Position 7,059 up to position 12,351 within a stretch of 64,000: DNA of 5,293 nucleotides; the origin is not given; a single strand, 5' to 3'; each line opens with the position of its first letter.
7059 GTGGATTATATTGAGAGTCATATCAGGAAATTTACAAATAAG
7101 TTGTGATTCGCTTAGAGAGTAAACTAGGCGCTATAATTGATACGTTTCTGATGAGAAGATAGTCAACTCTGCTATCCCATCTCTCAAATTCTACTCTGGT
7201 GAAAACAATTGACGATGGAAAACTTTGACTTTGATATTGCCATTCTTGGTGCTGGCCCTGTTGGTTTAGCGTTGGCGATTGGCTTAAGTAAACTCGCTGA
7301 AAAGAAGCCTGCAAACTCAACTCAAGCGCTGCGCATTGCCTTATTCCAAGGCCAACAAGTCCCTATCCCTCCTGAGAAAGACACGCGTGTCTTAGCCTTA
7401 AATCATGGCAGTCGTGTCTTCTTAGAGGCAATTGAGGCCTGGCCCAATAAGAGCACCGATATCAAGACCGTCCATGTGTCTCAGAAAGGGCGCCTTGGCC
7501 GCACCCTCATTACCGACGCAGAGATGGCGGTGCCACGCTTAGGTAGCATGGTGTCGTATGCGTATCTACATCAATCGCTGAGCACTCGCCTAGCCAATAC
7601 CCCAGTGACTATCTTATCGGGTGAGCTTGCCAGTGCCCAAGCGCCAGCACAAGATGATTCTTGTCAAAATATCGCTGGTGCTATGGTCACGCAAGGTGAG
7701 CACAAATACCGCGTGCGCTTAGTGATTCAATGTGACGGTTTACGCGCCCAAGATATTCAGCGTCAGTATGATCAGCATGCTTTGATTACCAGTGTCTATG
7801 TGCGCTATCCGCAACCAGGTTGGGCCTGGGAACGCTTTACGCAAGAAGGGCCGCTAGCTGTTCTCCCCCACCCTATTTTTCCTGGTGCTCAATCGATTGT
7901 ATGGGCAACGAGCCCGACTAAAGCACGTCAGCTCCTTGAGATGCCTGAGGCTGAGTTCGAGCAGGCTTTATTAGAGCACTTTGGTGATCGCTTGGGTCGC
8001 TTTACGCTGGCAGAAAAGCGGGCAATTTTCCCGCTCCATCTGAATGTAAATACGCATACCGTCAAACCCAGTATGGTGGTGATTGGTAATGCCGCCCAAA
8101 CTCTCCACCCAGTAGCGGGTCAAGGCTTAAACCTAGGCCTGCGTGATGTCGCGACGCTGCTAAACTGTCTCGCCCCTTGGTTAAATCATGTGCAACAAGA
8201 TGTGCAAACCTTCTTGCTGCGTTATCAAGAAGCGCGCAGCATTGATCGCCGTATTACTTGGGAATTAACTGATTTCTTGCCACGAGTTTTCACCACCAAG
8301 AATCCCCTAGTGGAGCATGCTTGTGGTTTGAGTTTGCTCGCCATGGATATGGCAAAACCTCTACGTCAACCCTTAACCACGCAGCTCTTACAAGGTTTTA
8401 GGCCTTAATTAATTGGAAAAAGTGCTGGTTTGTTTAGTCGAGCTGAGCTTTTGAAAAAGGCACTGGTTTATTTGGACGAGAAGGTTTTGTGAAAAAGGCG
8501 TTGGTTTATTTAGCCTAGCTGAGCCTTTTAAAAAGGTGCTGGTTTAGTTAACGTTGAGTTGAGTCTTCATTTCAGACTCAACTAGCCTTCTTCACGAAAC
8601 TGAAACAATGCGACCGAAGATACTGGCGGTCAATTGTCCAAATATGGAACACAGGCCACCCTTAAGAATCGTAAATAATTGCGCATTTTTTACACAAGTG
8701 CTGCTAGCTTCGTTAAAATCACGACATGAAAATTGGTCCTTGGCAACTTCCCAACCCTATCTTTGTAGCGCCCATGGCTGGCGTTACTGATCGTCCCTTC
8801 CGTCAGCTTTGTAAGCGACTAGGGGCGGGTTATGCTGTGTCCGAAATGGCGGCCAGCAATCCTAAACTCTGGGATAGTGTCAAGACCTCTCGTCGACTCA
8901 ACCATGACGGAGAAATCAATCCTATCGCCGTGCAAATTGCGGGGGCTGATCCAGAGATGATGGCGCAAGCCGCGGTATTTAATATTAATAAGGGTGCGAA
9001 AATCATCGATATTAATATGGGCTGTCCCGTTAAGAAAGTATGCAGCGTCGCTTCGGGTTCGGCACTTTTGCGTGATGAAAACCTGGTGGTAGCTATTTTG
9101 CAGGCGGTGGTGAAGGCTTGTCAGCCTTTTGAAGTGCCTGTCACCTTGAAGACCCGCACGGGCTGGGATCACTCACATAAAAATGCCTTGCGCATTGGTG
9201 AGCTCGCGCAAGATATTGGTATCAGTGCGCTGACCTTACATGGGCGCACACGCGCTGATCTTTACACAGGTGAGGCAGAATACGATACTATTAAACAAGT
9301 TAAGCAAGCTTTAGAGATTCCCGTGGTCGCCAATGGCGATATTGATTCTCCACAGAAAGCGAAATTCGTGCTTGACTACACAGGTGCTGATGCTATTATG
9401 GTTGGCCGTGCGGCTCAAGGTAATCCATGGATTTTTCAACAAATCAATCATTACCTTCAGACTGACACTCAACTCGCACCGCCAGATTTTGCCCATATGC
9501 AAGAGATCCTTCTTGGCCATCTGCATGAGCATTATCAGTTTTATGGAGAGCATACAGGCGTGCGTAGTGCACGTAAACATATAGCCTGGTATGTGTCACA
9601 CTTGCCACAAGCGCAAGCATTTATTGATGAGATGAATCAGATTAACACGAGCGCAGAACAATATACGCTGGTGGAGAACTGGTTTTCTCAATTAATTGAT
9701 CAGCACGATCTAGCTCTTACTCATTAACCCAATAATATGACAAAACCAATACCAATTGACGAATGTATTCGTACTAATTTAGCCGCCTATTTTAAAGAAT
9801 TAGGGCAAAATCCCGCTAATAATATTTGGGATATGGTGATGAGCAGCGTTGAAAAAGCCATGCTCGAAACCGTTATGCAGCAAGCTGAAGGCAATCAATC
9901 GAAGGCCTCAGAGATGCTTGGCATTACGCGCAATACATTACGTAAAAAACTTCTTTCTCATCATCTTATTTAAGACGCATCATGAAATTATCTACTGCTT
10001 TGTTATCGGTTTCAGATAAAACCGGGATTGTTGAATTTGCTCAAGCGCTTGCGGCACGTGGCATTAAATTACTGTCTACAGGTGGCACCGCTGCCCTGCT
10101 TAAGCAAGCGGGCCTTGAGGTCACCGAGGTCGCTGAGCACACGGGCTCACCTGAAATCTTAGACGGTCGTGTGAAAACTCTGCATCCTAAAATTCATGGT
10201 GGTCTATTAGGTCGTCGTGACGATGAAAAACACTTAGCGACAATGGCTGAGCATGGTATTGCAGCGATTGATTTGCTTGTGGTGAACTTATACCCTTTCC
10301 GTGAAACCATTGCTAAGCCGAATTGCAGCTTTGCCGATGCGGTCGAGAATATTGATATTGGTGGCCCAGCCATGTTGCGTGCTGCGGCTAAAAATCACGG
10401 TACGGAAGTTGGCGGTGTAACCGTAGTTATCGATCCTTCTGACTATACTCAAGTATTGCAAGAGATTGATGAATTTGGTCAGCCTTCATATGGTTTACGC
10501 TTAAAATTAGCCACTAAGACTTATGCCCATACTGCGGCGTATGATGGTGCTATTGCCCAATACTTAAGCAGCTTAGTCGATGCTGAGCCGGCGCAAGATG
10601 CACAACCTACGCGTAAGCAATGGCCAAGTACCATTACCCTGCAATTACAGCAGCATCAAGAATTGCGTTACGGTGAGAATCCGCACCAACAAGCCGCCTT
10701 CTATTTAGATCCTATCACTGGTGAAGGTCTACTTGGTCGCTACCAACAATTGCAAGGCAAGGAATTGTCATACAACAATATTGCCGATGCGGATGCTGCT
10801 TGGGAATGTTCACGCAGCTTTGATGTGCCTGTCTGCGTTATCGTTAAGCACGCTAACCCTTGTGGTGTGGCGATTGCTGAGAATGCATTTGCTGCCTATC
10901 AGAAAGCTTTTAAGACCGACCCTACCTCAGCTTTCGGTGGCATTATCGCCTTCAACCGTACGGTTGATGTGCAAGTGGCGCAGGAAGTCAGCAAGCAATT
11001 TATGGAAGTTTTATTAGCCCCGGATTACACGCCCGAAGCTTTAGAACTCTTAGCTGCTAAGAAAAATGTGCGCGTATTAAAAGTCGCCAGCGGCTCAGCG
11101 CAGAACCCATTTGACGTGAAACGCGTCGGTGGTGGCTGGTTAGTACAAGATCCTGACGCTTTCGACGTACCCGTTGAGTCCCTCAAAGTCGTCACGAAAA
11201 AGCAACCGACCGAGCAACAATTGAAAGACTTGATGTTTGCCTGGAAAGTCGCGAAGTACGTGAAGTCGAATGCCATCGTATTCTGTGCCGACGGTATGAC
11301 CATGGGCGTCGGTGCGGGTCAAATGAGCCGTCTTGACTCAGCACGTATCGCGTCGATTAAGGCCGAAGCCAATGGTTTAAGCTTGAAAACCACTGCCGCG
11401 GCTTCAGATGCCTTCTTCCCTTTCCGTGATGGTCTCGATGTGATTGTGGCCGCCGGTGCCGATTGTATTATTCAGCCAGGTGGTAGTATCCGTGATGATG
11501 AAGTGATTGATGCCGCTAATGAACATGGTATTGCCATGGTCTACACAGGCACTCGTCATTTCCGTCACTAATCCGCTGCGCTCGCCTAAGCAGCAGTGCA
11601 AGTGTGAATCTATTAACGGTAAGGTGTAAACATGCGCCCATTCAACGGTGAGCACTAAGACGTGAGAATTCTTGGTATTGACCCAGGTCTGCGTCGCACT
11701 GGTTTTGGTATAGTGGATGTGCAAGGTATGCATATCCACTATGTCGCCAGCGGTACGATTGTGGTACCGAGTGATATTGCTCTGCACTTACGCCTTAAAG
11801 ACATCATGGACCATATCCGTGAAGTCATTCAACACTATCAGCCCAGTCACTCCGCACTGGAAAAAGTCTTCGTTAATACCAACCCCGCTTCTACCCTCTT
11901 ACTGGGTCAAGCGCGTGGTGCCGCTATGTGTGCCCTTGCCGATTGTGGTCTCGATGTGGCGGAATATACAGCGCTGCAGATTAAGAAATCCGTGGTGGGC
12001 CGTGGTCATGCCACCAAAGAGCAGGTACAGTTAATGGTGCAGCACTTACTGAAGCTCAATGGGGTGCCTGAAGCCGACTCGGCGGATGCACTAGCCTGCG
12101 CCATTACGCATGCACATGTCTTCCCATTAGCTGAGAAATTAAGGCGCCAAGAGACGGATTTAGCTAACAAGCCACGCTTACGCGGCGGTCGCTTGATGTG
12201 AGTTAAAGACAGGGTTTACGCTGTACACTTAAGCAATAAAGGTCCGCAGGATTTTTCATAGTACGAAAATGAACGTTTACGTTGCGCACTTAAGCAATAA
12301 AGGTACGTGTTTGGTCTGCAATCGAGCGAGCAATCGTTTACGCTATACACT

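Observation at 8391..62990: Window-wide pattern: the last codons plus stop codon of unrelated genes are re-copied in tandem just downstream of the real stop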

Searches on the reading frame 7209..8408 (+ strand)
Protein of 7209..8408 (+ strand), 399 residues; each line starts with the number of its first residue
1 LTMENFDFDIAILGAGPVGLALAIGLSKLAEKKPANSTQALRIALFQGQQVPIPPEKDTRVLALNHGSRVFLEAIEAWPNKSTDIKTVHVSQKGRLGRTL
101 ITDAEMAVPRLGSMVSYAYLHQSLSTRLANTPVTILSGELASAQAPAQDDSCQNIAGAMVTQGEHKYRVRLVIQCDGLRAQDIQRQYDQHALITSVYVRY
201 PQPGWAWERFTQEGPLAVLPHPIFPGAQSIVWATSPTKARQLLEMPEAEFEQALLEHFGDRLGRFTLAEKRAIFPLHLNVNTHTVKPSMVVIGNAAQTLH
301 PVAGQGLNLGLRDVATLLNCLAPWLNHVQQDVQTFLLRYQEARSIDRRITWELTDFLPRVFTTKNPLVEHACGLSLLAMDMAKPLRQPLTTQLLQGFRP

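Call 24: search_protein_families(library=ncbifam, proteins=[window:7209-8408:+], max_evalue=0.00001)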
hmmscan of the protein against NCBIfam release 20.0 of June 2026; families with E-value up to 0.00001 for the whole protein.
window:7209-8408:+ (399 aa): 27 families (the best 25 are shown)
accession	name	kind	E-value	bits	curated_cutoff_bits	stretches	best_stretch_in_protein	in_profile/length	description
NF005421.0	PRK06996.1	equivalog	4.1e-125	417.9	450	1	2-398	6-397/398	UbiH/UbiF/VisC/COQ6 family ubiquinone biosynthesis hydroxylase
TIGR01984.1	UbiH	equivalog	5.7e-91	305.2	392.2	1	9-394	1-381/382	2-octaprenyl-6-methoxyphenyl hydroxylase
TIGR01988.1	Ubi-OHases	subfamily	1.3e-83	281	224.65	1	9-394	1-386/387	ubiquinone biosynthesis hydroxylase, UbiH/UbiF/VisC/COQ6 family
NF004356.0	PRK05732.1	equivalog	7.5e-74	248.9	384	1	8-393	4-389/395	2-octaprenyl-6-methoxyphenyl hydroxylase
NF005612.0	PRK07364.1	equivalog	3.9e-50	170.6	487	1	3-395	14-402/415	FAD-dependent hydroxylase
NF005788.0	PRK07608.1-3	equivalog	7.7e-44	150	478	1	7-392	2-384/388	UbiH/UbiF family hydroxylase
NF005951.1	PRK08020.1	equivalog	7.9e-44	150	590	1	7-386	2-378/388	3-demethoxyubiquinol 3-hydroxylase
NF005599.0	PRK07333.1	equivalog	3.3e-42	144.5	549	1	7-381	12-386/414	ubiquinone biosynthesis hydroxylase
TIGR01989.1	COQ6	equivalog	8.2e-42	143.6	489.3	2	8-258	1-268/437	ubiquinone biosynthesis monooxygenase COQ6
NF005949.0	PRK08013.1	equivalog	4.2e-39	134.6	620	1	8-343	4-339/401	FAD-dependent 2-octaprenylphenol hydroxylase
NF006461.0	PRK08850.1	equivalog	5.8e-38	130.6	633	1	8-387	5-383/405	FAD-dependent 2-octaprenylphenol hydroxylase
NF006593.0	PRK09126.1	equivalog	2.5e-37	128.7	420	1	7-395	4-390/393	5-demethoxyubiquinol-8 5-hydroxylase UbiM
NF004318.0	PRK05714.1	equivalog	1.3e-36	126.2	653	1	8-328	5-328/407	2-octaprenyl-3-methyl-6-methoxy-1,4-benzoquinol hydroxylase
NF005691.0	PRK07494.1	equivalog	5e-36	124.1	459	1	3-390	4-382/404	UbiH/UbiF family hydroxylase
NF006448.0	PRK08773.1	equivalog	2.5e-33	115.3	614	1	8-366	7-362/393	UbiH/UbiF family hydroxylase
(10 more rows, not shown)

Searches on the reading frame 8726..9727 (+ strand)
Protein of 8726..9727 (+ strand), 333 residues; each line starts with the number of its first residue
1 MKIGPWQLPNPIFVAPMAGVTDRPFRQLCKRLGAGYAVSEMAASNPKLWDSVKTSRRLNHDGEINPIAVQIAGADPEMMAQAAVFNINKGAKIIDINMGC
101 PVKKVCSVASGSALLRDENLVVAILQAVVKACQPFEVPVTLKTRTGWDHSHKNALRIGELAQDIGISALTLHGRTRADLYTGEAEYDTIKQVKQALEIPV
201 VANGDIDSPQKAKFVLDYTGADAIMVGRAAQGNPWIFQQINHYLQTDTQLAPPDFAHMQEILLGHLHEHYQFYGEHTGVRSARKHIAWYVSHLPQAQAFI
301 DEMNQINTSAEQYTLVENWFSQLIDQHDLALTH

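Call 24: search_protein_families(library=ncbifam, proteins=[window:8726-9727:+], max_evalue=0.00001)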
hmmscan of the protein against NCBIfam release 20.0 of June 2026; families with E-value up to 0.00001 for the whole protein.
window:8726-9727:+ (333 aa): 8 families
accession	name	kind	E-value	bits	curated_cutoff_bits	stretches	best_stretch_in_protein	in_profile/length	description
TIGR00737.1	nifR3_yhdG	equivalog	2.9e-119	398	293.3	1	3-321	1-316/319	tRNA dihydrouridine synthase DusB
NF008774.0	PRK11815.1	equivalog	5.4e-36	124.2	269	1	10-320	13-325/337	tRNA dihydrouridine(20/20a) synthase DusA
NF007838.0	PRK10550.1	equivalog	2.5e-34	118.7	395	1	65-237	63-234/312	tRNA dihydrouridine(16) synthase DusC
TIGR00742.1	yjbN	subfamily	2.8e-27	95.9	397.2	1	11-269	2-264/318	tRNA dihydrouridine(20/20a) synthase DusA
NF005574.0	PRK07259.1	equivalog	9.2e-10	37.9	269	0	188-248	228-287/304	dihydroorotate dehydrogenase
NF002231.0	PRK01130.1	subfamily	4.8e-09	35.6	189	1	163-241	145-224/230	putative N-acetylmannosamine-6-phosphate 2-epimerase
TIGR01037.2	pyrD_sub1_fam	subfamily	5.5e-08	32.2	270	0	43-170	70-187/300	dihydroorotate dehydrogenase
TIGR00736.1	nifR3_rel_arch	hypoth_equivalog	1.6e-06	27.8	218.7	1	69-230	74-223/231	MJ0144 family RNA dihydrouridine synthase-like protein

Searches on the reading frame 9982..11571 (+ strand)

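Call 24: search_protein_families(library=ncbifam, proteins=[window:9982-11571:+], max_evalue=0.00001)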
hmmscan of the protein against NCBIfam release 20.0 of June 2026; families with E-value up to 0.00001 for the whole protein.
window:9982-11571:+ (529 aa): 3 families
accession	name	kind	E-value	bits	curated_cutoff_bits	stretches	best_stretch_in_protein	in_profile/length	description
NF002049.0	PRK00881.1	equivalog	5.7e-231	767.7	402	1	3-529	5-510/510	bifunctional phosphoribosylaminoimidazolecarboxamide formyltransferase/IMP cyclohydrolase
TIGR00355.1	purH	equivalog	1.6e-214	713.5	528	1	5-529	2-511/511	bifunctional phosphoribosylaminoimidazolecarboxamide formyltransferase/IMP cyclohydrolase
NF005492.0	PRK07106.1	equivalog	1.6e-51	175.4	415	2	226-463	4-262/390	phosphoribosylaminoimidazolecarboxamide formyltransferase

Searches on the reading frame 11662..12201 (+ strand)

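Call 24: search_protein_families(library=ncbifam, proteins=[window:11662-12201:+], max_evalue=0.00001)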
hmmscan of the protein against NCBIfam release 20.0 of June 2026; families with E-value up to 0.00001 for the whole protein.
window:11662-12201:+ (179 aa): 2 families
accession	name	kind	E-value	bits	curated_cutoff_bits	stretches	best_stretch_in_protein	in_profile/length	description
TIGR00228.1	ruvC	equivalog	7.2e-47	159.2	100.65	1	3-154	1-151/156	crossover junction endodeoxyribonuclease RuvC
NF000711.0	PRK00039.2-1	equivalog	6.4e-45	152.9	163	1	1-153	1-154/161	crossover junction endodeoxyribonuclease RuvC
